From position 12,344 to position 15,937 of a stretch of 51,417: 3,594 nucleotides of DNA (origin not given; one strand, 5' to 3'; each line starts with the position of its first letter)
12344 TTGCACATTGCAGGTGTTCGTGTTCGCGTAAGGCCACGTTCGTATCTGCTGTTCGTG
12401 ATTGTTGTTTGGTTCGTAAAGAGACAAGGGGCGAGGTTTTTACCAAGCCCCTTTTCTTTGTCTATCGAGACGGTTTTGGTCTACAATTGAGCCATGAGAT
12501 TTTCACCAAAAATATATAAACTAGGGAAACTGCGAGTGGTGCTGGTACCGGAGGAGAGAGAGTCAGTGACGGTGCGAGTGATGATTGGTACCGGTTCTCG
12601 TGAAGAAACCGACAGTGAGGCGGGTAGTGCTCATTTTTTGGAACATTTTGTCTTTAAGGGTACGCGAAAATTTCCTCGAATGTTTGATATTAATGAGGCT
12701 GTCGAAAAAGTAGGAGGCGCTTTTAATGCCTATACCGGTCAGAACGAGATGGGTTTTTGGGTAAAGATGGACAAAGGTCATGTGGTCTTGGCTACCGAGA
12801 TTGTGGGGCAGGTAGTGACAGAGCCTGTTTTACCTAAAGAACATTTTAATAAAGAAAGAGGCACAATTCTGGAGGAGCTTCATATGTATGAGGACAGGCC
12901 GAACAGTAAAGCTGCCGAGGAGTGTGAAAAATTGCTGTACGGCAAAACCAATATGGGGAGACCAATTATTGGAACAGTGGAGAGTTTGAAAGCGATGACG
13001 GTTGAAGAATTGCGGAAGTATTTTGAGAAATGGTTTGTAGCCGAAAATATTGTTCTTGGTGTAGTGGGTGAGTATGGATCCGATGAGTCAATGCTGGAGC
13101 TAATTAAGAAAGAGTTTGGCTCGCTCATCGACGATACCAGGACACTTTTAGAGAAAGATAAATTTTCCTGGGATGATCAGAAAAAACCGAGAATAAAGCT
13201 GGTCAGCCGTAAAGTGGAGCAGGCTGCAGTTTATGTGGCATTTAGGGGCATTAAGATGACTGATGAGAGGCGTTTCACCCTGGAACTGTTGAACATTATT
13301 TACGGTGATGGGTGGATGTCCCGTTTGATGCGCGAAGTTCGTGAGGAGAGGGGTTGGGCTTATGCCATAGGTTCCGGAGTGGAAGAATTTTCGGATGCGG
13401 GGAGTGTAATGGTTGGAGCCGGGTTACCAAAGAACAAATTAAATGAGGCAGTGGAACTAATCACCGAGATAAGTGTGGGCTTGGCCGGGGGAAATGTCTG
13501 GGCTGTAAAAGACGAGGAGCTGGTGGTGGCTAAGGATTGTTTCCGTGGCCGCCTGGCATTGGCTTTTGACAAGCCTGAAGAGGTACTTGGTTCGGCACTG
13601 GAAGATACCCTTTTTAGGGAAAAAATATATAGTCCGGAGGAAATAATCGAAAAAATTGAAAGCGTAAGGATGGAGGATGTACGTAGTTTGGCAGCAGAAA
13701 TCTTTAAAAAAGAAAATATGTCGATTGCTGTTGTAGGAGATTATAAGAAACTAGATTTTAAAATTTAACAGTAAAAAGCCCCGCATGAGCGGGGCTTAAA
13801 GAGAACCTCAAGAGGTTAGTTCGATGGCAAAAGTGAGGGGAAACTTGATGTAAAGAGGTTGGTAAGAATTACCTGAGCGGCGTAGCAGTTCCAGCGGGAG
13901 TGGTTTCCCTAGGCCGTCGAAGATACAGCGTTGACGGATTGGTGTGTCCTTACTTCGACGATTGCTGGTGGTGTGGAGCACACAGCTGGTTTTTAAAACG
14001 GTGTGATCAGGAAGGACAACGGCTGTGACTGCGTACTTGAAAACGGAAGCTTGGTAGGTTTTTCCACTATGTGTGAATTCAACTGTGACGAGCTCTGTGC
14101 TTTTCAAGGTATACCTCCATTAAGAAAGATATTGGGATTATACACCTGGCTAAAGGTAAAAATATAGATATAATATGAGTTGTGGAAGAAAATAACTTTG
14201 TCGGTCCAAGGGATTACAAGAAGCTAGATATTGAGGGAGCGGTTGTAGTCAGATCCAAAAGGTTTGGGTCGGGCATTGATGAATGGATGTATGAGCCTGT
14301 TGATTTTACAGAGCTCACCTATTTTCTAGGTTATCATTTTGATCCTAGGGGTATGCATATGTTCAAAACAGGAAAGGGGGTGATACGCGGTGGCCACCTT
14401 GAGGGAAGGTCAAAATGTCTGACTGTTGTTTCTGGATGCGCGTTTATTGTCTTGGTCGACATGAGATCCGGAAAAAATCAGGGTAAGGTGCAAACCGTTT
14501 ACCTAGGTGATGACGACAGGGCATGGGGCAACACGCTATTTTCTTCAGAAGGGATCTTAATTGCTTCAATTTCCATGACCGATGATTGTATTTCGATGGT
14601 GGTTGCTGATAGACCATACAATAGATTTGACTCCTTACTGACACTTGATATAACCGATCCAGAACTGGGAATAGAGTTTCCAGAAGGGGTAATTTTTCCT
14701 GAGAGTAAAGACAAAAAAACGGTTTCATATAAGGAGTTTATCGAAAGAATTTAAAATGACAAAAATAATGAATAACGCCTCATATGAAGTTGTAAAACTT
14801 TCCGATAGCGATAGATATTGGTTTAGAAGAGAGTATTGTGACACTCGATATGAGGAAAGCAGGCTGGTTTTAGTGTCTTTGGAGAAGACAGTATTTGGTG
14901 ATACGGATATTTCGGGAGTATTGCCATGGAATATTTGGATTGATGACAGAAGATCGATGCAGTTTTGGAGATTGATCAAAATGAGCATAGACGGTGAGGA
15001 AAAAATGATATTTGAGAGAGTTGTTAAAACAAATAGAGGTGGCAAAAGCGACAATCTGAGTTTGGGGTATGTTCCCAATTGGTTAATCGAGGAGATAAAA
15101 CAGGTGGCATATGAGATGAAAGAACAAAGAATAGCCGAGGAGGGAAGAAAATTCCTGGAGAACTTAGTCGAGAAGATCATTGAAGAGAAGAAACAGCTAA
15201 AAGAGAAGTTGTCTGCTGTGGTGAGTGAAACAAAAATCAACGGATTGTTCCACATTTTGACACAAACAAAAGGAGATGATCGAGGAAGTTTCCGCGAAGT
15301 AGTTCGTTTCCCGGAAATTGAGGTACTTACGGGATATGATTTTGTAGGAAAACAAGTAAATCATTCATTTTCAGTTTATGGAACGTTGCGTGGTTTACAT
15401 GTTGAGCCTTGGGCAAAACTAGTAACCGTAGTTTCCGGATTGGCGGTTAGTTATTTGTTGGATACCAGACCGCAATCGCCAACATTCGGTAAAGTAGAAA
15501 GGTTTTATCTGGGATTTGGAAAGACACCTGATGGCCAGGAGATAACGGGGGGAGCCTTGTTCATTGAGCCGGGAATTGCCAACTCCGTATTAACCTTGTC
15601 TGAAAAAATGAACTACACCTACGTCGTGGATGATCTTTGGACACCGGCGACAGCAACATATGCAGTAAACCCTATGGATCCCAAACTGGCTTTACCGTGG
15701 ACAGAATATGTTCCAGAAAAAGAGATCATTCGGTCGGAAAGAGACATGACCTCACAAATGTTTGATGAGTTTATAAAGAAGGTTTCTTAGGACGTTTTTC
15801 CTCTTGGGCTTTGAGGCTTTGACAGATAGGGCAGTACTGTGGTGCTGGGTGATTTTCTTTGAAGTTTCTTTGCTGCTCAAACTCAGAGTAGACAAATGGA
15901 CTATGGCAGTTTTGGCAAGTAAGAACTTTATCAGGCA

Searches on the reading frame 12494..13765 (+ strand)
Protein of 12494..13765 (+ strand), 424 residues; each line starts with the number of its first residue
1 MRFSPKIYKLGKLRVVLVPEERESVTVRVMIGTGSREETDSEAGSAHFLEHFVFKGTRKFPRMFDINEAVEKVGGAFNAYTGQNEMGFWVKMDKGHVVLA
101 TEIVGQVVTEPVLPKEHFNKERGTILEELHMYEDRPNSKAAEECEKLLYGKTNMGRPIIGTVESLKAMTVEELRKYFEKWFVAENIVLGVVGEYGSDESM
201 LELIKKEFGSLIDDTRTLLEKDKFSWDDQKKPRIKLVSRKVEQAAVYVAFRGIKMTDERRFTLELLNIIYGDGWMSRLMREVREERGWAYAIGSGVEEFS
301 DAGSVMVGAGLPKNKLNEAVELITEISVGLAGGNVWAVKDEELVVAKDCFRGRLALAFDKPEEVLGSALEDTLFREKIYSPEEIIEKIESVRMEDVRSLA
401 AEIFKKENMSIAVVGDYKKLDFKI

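Call 70: search_protein_families(library=pfam, proteins=[window:12494-13765:+], max_evalue=0.001)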
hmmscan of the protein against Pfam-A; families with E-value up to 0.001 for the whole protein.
window:12494-13765:+ (424 aa): 2 families
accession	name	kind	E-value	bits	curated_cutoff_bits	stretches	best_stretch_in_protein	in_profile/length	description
PF00675.25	Peptidase_M16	-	7.7e-30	104.2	22.3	1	15-161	2-148/149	Insulinase (Peptidase family M16)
PF05193.26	Peptidase_M16_C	-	3.8e-29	102.3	23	1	168-325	2-159/181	Peptidase M16 inactive domain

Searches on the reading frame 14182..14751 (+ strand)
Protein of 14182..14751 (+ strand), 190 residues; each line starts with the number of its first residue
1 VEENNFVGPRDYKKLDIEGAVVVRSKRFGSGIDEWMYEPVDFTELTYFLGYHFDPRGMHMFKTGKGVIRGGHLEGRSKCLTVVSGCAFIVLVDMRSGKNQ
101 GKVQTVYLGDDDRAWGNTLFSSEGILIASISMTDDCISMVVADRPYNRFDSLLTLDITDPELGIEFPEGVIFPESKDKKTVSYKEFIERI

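Call 70: search_protein_families(library=pfam, proteins=[window:14182-14751:+], max_evalue=0.001)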
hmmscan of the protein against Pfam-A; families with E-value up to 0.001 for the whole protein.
window:14182-14751:+ (190 aa): 1 family
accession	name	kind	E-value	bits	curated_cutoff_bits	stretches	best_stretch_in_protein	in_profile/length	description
PF00908.23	dTDP_sugar_isom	-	4.9e-10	39.8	27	1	16-183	3-166/168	dTDP-4-dehydrorhamnose 3,5-epimerase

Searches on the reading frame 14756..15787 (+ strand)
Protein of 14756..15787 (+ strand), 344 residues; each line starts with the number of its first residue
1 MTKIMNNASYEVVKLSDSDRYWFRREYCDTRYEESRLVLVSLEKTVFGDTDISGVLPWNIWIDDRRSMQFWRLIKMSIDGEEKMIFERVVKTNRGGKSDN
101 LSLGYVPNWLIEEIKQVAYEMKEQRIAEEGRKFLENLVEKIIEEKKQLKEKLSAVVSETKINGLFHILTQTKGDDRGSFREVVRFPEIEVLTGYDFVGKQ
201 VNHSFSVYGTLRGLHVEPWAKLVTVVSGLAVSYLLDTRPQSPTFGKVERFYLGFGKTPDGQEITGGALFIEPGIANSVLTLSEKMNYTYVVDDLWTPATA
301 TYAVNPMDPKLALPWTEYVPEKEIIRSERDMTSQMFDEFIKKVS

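Call 70: search_protein_families(library=pfam, proteins=[window:14756-15787:+], max_evalue=0.001)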
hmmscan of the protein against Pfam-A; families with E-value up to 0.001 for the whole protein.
window:14756-15787:+ (344 aa): 1 family
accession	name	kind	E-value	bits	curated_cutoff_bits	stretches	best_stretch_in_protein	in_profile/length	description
PF00908.23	dTDP_sugar_isom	-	2.2e-29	102.8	27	1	158-337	1-167/168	dTDP-4-dehydrorhamnose 3,5-epimerase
